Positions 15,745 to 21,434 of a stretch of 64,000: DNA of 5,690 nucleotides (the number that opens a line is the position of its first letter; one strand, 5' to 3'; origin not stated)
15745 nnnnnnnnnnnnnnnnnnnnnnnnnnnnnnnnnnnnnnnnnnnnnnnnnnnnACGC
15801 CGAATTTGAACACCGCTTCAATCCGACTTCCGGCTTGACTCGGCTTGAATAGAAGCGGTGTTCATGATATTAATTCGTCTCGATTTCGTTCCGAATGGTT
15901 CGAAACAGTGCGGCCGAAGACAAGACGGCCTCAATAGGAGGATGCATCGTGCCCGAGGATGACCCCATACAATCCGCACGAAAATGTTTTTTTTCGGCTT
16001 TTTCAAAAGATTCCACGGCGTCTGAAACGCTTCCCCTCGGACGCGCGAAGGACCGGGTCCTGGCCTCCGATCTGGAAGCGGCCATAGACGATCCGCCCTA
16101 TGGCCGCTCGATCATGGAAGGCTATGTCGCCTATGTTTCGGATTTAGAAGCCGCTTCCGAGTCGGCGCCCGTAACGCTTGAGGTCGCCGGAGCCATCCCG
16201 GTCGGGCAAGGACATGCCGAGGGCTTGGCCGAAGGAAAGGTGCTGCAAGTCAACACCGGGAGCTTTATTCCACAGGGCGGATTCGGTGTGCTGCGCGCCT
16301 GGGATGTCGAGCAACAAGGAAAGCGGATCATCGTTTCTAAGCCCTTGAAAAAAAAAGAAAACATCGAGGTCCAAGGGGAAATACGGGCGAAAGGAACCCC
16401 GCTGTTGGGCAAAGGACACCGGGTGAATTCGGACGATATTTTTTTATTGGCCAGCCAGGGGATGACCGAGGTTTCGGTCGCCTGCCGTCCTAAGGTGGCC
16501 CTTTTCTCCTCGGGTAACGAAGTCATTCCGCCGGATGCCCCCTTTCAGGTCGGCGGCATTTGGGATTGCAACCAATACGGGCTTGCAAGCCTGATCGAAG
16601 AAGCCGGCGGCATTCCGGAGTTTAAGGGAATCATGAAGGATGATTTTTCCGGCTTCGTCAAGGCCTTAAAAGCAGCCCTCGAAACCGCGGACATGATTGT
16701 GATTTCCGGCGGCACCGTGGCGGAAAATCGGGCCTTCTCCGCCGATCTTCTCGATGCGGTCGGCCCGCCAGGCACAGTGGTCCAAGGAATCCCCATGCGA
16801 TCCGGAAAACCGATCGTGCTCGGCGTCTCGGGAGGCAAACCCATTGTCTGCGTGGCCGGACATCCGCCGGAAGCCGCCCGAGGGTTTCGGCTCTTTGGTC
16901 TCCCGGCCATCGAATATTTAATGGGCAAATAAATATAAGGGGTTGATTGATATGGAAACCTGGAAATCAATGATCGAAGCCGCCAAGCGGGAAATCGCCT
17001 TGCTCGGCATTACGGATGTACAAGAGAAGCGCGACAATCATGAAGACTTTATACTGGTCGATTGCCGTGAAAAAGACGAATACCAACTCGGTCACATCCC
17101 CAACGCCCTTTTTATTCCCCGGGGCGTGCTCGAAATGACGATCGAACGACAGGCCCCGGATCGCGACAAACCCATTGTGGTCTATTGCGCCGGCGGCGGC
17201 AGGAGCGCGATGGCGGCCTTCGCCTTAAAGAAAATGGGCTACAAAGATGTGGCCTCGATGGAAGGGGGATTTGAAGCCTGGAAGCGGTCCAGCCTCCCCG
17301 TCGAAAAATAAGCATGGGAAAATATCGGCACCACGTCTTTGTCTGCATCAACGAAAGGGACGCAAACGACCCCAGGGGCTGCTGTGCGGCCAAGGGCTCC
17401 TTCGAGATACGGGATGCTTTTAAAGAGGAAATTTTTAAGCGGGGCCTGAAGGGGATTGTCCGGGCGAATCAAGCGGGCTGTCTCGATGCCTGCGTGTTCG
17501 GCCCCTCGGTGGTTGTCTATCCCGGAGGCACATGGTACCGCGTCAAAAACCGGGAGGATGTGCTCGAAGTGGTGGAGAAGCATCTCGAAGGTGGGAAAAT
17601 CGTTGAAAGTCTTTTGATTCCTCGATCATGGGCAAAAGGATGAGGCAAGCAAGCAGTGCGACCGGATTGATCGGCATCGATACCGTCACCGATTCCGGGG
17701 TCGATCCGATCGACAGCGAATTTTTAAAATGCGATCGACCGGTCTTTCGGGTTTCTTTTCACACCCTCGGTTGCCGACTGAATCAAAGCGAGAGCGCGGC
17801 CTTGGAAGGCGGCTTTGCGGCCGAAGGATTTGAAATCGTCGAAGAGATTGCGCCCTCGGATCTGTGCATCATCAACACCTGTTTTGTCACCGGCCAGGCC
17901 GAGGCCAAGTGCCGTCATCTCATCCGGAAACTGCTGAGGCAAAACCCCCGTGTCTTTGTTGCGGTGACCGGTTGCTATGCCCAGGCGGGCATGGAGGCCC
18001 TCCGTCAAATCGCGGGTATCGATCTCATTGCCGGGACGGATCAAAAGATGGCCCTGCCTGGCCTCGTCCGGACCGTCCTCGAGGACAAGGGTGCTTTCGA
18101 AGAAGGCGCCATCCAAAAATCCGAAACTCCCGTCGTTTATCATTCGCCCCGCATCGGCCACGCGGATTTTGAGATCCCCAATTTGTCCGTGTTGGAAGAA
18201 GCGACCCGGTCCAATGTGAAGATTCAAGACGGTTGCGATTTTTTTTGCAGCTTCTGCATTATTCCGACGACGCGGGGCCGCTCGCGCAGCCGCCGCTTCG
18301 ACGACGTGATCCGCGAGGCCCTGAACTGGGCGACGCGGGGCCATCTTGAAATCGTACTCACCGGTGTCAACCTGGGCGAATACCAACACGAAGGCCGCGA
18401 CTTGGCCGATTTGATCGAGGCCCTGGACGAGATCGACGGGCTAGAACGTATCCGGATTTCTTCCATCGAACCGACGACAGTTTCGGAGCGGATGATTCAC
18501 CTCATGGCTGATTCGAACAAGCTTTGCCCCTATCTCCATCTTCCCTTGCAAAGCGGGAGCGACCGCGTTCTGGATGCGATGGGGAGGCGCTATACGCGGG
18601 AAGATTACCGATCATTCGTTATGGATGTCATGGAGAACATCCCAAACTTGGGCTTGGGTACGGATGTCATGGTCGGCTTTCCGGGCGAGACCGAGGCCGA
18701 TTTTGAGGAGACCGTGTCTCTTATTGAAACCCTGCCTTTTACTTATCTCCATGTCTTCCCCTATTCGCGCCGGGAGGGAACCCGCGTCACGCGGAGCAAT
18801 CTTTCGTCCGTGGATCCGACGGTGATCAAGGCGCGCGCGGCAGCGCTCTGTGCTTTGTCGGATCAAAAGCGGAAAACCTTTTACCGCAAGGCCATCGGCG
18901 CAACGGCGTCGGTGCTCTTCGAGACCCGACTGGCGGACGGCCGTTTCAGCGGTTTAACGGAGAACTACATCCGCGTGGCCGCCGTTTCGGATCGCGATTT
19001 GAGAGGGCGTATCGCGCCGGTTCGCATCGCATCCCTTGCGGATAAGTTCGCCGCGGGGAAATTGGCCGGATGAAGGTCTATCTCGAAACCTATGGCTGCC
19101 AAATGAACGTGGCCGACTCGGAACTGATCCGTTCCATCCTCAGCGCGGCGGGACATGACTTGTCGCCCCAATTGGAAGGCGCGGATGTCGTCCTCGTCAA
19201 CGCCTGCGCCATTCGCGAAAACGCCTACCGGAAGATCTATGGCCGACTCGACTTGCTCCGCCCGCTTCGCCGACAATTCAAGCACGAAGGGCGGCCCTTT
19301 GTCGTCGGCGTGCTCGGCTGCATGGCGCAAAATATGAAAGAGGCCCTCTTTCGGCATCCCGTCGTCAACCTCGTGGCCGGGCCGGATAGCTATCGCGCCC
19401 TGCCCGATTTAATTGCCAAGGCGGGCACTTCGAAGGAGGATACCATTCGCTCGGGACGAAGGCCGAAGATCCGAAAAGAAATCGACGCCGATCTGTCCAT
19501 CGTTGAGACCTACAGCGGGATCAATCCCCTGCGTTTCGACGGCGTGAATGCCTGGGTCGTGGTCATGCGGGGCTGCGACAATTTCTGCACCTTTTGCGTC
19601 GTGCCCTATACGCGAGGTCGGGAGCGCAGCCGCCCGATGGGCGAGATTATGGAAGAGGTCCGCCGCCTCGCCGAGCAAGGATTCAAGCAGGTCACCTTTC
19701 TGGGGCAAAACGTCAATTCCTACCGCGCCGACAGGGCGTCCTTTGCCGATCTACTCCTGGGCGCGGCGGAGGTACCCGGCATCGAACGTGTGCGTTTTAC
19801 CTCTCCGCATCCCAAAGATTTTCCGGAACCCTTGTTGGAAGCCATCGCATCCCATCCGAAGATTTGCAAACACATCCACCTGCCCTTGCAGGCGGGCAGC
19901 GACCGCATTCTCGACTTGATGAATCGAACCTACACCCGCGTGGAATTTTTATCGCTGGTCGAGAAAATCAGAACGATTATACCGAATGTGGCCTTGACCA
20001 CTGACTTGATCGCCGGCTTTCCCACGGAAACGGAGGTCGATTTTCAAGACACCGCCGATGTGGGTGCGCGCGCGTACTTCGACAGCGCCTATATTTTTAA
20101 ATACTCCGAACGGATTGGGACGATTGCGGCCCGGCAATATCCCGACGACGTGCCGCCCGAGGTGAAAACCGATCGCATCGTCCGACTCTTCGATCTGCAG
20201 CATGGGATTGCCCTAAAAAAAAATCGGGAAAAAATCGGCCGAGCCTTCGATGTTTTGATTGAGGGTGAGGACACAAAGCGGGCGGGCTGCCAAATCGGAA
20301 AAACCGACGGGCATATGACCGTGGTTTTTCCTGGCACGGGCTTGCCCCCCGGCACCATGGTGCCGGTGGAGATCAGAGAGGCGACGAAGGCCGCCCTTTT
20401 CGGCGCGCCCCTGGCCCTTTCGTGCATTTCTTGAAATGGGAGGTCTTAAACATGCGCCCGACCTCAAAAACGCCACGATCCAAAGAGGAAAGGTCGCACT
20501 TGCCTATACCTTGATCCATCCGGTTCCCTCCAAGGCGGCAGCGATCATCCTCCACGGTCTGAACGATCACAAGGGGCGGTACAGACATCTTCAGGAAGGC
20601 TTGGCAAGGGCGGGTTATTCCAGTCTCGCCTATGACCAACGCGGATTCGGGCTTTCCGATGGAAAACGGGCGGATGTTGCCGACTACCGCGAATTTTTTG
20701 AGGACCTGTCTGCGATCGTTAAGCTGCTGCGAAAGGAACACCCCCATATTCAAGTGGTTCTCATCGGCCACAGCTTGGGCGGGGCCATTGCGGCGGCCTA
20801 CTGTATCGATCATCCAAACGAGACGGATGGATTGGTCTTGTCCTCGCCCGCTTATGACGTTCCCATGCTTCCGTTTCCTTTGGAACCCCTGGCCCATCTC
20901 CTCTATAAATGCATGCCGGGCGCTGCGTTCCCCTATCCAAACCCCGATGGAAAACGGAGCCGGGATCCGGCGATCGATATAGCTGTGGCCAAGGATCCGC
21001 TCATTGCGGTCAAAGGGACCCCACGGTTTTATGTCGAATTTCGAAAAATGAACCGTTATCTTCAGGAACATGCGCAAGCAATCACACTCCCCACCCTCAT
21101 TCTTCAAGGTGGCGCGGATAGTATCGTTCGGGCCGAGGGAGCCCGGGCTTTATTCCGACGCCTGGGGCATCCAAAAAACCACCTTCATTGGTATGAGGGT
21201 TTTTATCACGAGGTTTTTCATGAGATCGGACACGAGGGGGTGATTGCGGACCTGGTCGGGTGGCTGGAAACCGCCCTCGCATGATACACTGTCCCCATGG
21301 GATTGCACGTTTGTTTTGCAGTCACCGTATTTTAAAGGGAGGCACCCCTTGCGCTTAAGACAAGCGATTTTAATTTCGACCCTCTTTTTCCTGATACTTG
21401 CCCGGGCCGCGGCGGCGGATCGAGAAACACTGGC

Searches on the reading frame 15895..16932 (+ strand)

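Call 18: search_protein_families(library=pfam, proteins=[window:15895-16932:+], max_evalue=0.001)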
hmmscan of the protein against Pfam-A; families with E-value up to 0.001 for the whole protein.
window:15895-16932:+ (345 aa): 2 families
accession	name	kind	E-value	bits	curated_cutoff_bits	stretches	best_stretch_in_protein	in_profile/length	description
PF03453.22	MoeA_N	-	3.1e-23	82.7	30.8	1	40-189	17-160/160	MoeA N-terminal region (domain I and II)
PF00994.29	MoCF_biosynth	-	4.4e-15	56.1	26.6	1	204-340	3-143/144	Probable molybdopterin binding domain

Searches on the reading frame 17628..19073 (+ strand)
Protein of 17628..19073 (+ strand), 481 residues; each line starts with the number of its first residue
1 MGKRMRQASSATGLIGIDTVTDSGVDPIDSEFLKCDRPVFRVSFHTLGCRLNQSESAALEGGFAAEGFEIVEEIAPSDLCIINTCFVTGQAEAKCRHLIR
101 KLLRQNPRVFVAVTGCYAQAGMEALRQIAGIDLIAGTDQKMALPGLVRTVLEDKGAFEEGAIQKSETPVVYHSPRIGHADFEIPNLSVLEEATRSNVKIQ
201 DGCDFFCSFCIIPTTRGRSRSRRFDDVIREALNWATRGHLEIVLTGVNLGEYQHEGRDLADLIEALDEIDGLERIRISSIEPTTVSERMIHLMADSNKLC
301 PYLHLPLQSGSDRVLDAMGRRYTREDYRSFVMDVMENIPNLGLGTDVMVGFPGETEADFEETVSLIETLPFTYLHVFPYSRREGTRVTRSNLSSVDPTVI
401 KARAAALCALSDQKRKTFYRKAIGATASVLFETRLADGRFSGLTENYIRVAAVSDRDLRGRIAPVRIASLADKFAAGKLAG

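Call 18: search_protein_families(library=pfam, proteins=[window:17628-19073:+], max_evalue=0.001)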
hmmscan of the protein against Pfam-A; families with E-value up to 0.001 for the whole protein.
window:17628-19073:+ (481 aa): 2 families
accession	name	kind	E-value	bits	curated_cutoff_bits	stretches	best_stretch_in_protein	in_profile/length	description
PF04055.27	Radical_SAM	-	8e-26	91.6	29.5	1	198-366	2-166/166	Radical SAM superfamily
PF00919.26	UPF0004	-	2.4e-22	79.2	27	1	41-136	1-98/98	Uncharacterized protein family UPF0004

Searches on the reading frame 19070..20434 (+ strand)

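Call 18: search_protein_families(library=pfam, proteins=[window:19070-20434:+], max_evalue=0.001)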
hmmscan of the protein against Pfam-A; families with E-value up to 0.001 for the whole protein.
window:19070-20434:+ (454 aa): 3 families
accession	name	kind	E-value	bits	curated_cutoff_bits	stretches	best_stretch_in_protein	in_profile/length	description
PF04055.27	Radical_SAM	-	2.3e-27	96.7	29.5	1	163-330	1-164/166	Radical SAM superfamily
PF00919.26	UPF0004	-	4.8e-24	84.7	27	1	2-104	1-98/98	Uncharacterized protein family UPF0004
PF01938.26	TRAM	-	2.4e-07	31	21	1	387-446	2-59/61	TRAM domain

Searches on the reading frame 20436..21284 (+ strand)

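Call 18: search_protein_families(library=pfam, proteins=[window:20436-21284:+], max_evalue=0.001)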
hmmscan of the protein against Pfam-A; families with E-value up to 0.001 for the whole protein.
window:20436-21284:+ (282 aa): 10 families
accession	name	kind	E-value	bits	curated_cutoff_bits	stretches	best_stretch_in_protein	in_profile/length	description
PF12146.15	Hydrolase_4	-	2.2e-66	224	27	1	32-263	3-237/239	Serine aminopeptidase, S33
PF00561.26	Abhydrolase_1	-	1e-23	84.8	25.8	1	37-144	4-104/245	alpha/beta hydrolase fold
PF12697.13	Abhydrolase_6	-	2.5e-16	61.4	26.3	1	37-244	2-194/217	Alpha/beta hydrolase family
PF02129.25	Peptidase_S15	-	3.3e-07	30.7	23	0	50-139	40-129/262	X-Pro dipeptidyl-peptidase (S15 family)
PF03959.19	FSH1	-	2.4e-05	24.6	21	1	81-252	79-194/211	Serine hydrolase (FSH1)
PF01764.32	Lipase_3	-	4.7e-05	23.8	22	1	85-120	43-78/140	Lipase (class 3)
PF20408.4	Abhydrolase_11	-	9.2e-05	22.7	27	0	74-134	47-103/193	Alpha/beta hydrolase domain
PF00326.27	Peptidase_S9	-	0.00014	21.9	22.6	0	87-142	44-101/213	Prolyl oligopeptidase family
PF12695.13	Abhydrolase_5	-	0.0002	21.6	27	0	99-135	50-86/164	Alpha/beta hydrolase family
PF07819.20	PGAP1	-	0.00023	21.4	24.3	1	92-125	77-111/233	PGAP1-like alpha/beta domain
